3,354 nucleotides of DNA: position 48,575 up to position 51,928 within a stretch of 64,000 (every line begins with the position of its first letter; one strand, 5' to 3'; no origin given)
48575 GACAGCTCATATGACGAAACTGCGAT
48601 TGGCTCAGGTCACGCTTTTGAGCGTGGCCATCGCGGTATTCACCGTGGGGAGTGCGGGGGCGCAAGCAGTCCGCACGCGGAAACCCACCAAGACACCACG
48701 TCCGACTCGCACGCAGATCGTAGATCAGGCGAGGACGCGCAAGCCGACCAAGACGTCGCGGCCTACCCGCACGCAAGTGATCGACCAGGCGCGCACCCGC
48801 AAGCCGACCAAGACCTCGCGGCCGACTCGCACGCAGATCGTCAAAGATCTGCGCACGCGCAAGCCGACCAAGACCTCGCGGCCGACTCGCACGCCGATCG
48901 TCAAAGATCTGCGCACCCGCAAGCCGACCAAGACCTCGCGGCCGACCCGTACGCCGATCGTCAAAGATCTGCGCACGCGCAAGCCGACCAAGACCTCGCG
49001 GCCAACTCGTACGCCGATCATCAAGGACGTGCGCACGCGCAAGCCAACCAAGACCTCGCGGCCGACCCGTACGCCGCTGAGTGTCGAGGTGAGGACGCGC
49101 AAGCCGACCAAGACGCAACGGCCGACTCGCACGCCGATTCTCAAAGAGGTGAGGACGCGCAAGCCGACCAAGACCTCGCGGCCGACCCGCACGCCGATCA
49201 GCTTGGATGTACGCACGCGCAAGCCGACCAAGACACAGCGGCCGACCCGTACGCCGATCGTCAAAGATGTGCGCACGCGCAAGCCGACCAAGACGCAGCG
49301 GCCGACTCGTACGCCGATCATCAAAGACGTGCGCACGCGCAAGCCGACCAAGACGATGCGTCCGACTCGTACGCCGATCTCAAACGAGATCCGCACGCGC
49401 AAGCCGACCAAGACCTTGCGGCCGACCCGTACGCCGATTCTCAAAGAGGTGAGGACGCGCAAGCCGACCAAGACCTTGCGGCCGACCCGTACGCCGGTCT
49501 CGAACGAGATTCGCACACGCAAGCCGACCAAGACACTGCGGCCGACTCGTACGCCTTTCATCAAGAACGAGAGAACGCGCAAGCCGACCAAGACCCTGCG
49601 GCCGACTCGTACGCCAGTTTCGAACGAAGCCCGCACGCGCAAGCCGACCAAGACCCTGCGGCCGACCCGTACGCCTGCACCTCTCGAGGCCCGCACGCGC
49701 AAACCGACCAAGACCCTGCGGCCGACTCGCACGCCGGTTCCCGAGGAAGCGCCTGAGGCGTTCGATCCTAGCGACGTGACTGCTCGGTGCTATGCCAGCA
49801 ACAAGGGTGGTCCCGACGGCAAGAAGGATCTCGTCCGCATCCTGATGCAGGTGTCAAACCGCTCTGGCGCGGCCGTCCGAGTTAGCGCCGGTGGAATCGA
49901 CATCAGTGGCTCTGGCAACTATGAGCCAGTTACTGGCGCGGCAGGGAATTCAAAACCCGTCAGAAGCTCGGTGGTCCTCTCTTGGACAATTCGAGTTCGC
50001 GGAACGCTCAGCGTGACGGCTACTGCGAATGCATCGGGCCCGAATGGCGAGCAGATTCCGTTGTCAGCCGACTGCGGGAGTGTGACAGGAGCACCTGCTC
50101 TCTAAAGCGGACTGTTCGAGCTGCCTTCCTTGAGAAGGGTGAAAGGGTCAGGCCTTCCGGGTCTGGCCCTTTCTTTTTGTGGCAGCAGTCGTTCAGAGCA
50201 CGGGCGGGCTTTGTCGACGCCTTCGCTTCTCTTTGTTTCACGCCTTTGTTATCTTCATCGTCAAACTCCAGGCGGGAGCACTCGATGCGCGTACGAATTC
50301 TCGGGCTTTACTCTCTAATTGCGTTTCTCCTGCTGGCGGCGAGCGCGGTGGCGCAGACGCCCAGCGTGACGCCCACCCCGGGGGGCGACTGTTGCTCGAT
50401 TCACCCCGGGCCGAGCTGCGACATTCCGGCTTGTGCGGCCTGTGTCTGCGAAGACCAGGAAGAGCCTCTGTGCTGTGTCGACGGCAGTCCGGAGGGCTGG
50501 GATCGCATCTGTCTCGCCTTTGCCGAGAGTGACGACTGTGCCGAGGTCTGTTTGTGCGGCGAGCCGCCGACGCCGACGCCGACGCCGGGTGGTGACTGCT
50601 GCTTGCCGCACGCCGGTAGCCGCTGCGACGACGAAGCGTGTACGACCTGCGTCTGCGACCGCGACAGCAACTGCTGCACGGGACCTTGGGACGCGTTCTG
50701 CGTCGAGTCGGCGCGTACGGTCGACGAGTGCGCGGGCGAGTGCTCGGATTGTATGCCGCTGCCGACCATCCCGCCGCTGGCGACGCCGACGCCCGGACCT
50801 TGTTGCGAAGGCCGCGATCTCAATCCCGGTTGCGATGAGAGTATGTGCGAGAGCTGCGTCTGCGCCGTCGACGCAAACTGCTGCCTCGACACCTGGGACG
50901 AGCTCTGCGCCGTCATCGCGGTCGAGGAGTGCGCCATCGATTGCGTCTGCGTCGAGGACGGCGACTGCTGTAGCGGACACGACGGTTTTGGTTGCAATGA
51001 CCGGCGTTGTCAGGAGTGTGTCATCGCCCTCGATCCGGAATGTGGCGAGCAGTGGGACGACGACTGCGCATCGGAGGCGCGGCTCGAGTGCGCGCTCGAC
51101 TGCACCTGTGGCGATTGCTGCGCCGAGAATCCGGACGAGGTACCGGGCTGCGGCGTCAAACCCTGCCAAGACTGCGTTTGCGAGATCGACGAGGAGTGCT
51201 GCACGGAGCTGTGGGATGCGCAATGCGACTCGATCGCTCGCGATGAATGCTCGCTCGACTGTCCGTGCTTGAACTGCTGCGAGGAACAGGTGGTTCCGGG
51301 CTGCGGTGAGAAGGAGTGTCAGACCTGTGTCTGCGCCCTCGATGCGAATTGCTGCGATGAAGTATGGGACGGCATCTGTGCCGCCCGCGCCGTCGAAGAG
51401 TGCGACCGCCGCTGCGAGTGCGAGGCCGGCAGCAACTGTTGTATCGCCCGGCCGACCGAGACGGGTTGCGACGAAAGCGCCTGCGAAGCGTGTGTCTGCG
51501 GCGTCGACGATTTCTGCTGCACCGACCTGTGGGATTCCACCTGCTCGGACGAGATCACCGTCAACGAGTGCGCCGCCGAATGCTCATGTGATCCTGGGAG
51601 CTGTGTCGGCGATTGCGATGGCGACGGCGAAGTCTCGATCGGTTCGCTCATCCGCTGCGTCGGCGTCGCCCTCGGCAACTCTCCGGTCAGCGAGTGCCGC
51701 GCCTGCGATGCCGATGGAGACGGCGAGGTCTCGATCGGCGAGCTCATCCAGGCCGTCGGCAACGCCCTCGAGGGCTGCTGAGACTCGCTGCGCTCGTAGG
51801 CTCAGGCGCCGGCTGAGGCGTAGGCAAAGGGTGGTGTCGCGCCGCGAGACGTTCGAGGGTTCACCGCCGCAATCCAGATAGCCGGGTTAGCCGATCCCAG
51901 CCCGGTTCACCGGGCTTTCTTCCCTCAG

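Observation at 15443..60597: Family of Cys-flanked dockerin-like modules on four otherwise unrelated secreted proteins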

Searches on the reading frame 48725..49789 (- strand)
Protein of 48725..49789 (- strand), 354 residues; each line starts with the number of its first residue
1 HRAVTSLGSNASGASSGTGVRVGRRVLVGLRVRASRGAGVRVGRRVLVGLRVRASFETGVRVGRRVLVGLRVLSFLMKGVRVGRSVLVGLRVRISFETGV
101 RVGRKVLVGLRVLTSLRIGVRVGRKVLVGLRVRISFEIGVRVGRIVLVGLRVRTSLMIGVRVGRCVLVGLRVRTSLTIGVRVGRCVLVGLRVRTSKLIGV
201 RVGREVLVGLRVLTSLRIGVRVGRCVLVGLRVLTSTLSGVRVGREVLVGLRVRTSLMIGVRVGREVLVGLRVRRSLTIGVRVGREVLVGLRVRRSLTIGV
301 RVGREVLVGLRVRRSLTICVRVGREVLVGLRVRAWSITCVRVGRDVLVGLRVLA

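Call 49: search_protein_families(library=pfam, proteins=[window:48725-49789:-], max_evalue=0.001)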
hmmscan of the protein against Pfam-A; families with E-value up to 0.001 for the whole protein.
window:48725-49789:- (354 aa): 1 family
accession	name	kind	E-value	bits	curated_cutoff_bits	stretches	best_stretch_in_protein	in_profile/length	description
PF14602.12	Hexapep_2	-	5.4e-08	32.9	27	0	40-69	2-27/34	Hexapeptide repeat of succinyl-transferase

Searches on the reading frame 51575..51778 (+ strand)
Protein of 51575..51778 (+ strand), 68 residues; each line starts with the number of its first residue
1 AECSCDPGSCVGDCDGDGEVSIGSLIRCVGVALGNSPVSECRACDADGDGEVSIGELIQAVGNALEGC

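Call 34: find_related_loci(query=A4, collection=genome_contigs, flank=10000)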
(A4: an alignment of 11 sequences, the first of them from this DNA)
Query A4 (64 aa) in genome_contigs; peptide patterns used: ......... (x = any residue, [..] = any of these).
587 stretches matched a pattern (row limit reached: there are more); 229 encode a relative of the query (tblastn E <= 1e-3); the best 80 are kept; 80 distinct loci.
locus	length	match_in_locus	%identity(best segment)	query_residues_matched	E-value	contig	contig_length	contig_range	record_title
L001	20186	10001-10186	68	3-64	4e-22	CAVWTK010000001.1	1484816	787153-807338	MAG: uncultured bacterium isolate MFD05442.bin.2.281 genome assembly, contig: contig_10185, whole genome shotgun sequenc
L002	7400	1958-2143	61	3-64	1e-20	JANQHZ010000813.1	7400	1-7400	MAG: Candidatus Binatia bacterium isolate PL24a_bin.3 k99_435039, whole genome shotgun sequence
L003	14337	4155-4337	65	3-64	1e-19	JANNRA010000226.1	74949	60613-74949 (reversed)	MAG: bacterium isolate SOY_31_metabat_388 SOY_31_k141_3404701, whole genome shotgun sequence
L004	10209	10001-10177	63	6-64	3e-19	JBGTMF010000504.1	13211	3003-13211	MAG: Thermodesulfobacteriota bacterium isolate JTS-RE355 k141_7682516, whole genome shotgun sequence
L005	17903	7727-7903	61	6-64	4e-19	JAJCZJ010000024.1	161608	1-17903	MAG: Deltaproteobacteria bacterium isolate OFTM157 OFTM157_23, whole genome shotgun sequence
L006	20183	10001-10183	59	4-64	7e-19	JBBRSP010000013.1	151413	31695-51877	MAG: Candidatus Binatia bacterium isolate La2_metabat2.097 La2_metabat2.097_K_145046L151413_cov_25.1764, whole genome sh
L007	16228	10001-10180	58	5-64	8e-19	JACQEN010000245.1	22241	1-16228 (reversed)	MAG: Deltaproteobacteria bacterium isolate NC_groundwater_1022_Pr1_S-0.65um_62_10 Montesol18_Sp65_coassembly_scaffold_11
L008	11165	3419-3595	56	6-64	3e-18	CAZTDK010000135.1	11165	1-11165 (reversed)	MAG TPA_asm: uncultured Candidatus Binatia bacterium isolate binchicken_co54_374 genome assembly, contig: NODE_10575_len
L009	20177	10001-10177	63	6-64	2e-18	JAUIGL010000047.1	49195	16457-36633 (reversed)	MAG: bacterium isolate Co_bin.149 NODE_4938_length_49195_cov_2.286072, whole genome shotgun sequence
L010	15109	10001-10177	61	6-64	2e-18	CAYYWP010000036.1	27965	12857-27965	MAG TPA_asm: uncultured Candidatus Binatia bacterium isolate SRP237561_co1_359 genome assembly, contig: NODE_2553_length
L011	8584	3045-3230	55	3-64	2e-18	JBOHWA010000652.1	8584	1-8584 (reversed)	MAG: Candidatus Binatia bacterium isolate H1-B2_metabat2.bin.22_sub k127_219979, whole genome shotgun sequence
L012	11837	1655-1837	59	4-64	3e-18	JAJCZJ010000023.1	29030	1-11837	MAG: Deltaproteobacteria bacterium isolate OFTM157 OFTM157_22, whole genome shotgun sequence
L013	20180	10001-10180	58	5-64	3e-18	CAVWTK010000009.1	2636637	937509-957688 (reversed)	MAG: uncultured bacterium isolate MFD05442.bin.2.281 genome assembly, contig: contig_9973, whole genome shotgun sequence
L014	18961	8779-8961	59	4-64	4e-18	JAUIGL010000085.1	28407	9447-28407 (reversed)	MAG: bacterium isolate Co_bin.149 NODE_9766_length_28407_cov_2.079208, whole genome shotgun sequence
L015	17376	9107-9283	61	6-64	9e-19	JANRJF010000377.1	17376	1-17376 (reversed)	MAG: Deltaproteobacteria bacterium isolate bins.329 k141_4498512, whole genome shotgun sequence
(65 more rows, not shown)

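Call 41: predict_structure(alignment_id=A5)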
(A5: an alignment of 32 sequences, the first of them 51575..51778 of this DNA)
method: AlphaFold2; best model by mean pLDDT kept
length: 68 residues; sequences in the alignment: 32
mean_pLDDT: 90.6   pTM: 0.75
mean pLDDT of the five models: 90.6, 90.1, 89.6, 88.8, 87.6
residues with pLDDT >= 90: 57; 70-90: 2; 50-70: 5; < 50: 4
segments of 3 or more residues with pLDDT < 50: 2-5
pLDDT, mean of each block of 10 residues (from residue 1): 58 95 98 97 96 97 95
secondary structure, 60 per line:
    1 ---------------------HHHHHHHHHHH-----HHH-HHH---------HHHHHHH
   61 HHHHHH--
elements in order: H22-32 H54-66

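Call 44: fold_search(model_id=the predicted structure, library=pdb)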
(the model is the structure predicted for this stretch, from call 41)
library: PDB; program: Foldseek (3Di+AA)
matches with E <= 10: 60; with E <= 0.001: 0
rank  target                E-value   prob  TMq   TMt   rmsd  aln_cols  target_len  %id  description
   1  4uyp_B                5.8e-02  0.99  0.54  0.51   3.8        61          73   24  High resolution structure of the third cohesin ScaC in complex with the ScaB dockerin with a mutation in the N-termina (released 2015-04-15)
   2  8x39_B                6.6e-02  1.00  0.61  0.33   2.6        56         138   25  Crystal structure of cellulosomal double-dockerin module of Clo1313_0689 from Clostridium thermocellum (released 2024-04-03)
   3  8x3a_MODEL_1_A        8.0e-02  0.99  0.60  0.30   2.6        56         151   25  Solution NMR structure of cellulosomal double-dockerin module of Clo1313_0689 from Clostridium thermocellum (released 2024-04-03)
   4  4uyq_B                1.3e-01  0.95  0.53  0.50   3.9        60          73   25  High resolution structure of the third cohesin ScaC in complex with the ScaB dockerin with a mutation in the C-termina (released 2015-04-15)
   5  4fl4_G                2.2e-01  0.91  0.54  0.55   3.9        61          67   21  Scaffoldin conformation and dynamics revealed by a ternary complex from the Clostridium thermocellum cellulosome (released 2012-06-27)
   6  2ccl_B                2.5e-01  0.95  0.60  0.64   2.9        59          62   19  THE S45A, T46A MUTANT OF THE TYPE I COHESIN-DOCKERIN COMPLEX FROM THE CELLULOSOME OF CLOSTRIDIUM THERMOCELLUM (released 2007-02-13)
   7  6kgf_B                2.7e-01  0.94  0.59  0.65   3.2        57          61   23  Crystal structure of CaDoc0917(R16D)-CaCohA2 complex at pH 8.2 (released 2020-07-08)
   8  8x39_A                3.5e-01  0.94  0.61  0.33   2.5        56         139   25  Crystal structure of cellulosomal double-dockerin module of Clo1313_0689 from Clostridium thermocellum (released 2024-04-03)
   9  4fl4_A                3.7e-01  0.82  0.53  0.53   3.9        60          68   22  Scaffoldin conformation and dynamics revealed by a ternary complex from the Clostridium thermocellum cellulosome (released 2012-06-27)
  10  5nrm_B                4.5e-01  0.85  0.56  0.57   3.4        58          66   24  Crystal structure of the sixth cohesin from Acetivibrio cellulolyticus' scaffoldin B in complex with Cel5 dockerin S51 (released 2018-01-31)
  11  6kgc_B                5.1e-01  0.89  0.60  0.68   3.0        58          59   26  Crystal structure of CaDoc0917(R49D)-CaCohA2 complex at pH 5.4 (released 2020-07-08)
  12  6kg9_MODEL_1_A        5.5e-01  0.91  0.63  0.64   3.0        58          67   22  Solution structure of CaDoc0917 from Clostridium acetobutylicum (released 2020-07-08)
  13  6kgf_D                5.5e-01  0.87  0.60  0.64   3.1        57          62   26  Crystal structure of CaDoc0917(R16D)-CaCohA2 complex at pH 8.2 (released 2020-07-08)
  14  9y6s_9S               5.8e-01  0.10  0.28  0.17  11.9        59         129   32  96-nm repeat of the Leishmania tarentolae doublet microtubule (released 2025-12-17)
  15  6kge_D                6.2e-01  0.84  0.60  0.65   3.2        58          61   26  Crystal structure of CaDoc0917(R16D)-CaCohA2 complex at pH 5.5 (released 2020-07-08)
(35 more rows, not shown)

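Call 98: search_protein_families(library=pfam, alignment_id=A8, max_evalue=0.00001)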
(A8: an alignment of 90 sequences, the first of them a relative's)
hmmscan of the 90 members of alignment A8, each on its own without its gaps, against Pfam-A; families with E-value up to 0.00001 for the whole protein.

A. member 1, L031:8711-10651:+ (647 aa): 2 families
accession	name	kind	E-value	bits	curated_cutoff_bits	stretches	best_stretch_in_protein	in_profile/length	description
PF00036.39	EF-hand_1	-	3.3e-10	39.2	25.4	0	465-486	8-29/29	EF hand domain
PF13405.12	EF-hand_6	-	3.7e-06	26.7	25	0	465-486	8-29/30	EF-hand domain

B. families by the number of members that match (of 90 scanned): 42 families (the first 25 are shown)
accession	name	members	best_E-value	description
PF00036.39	EF-hand_1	18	3.3e-10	EF hand domain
PF13517.12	FG-GAP_3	7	8.4e-52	FG-GAP-like repeat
PF01839.29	FG-GAP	7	9.8e-37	FG-GAP repeat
PF13405.12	EF-hand_6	5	3.9e-07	EF-hand domain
PF24684.1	Vgb_lyase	3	1.3e-160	Virginiamycin B lyase family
PF25021.1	TEN_NHL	3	1.6e-54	Teneurin NHL domain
PF01436.27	NHL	3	9.4e-40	NHL repeat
PF00082.27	Peptidase_S8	3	2e-10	Subtilase family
PF16694.10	Cytochrome_P460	3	3.7e-10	Cytochrome P460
PF08450.18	SGL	2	6.3e-15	SMP-30/Gluconolactonase/LRE-like region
PF21783.3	YNCE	2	4.9e-14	YNCE-like beta-propeller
PF10282.15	Lactonase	2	7.4e-13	Lactonase, 7-bladed beta-propeller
PF20067.5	SSL_N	2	9.3e-09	Strictosidine synthase-like, N-terminal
PF13202.12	EF-hand_5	2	4.6e-07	EF hand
PF01120.23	Alpha_L_fucos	1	1e-82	Alpha-L-fucosidase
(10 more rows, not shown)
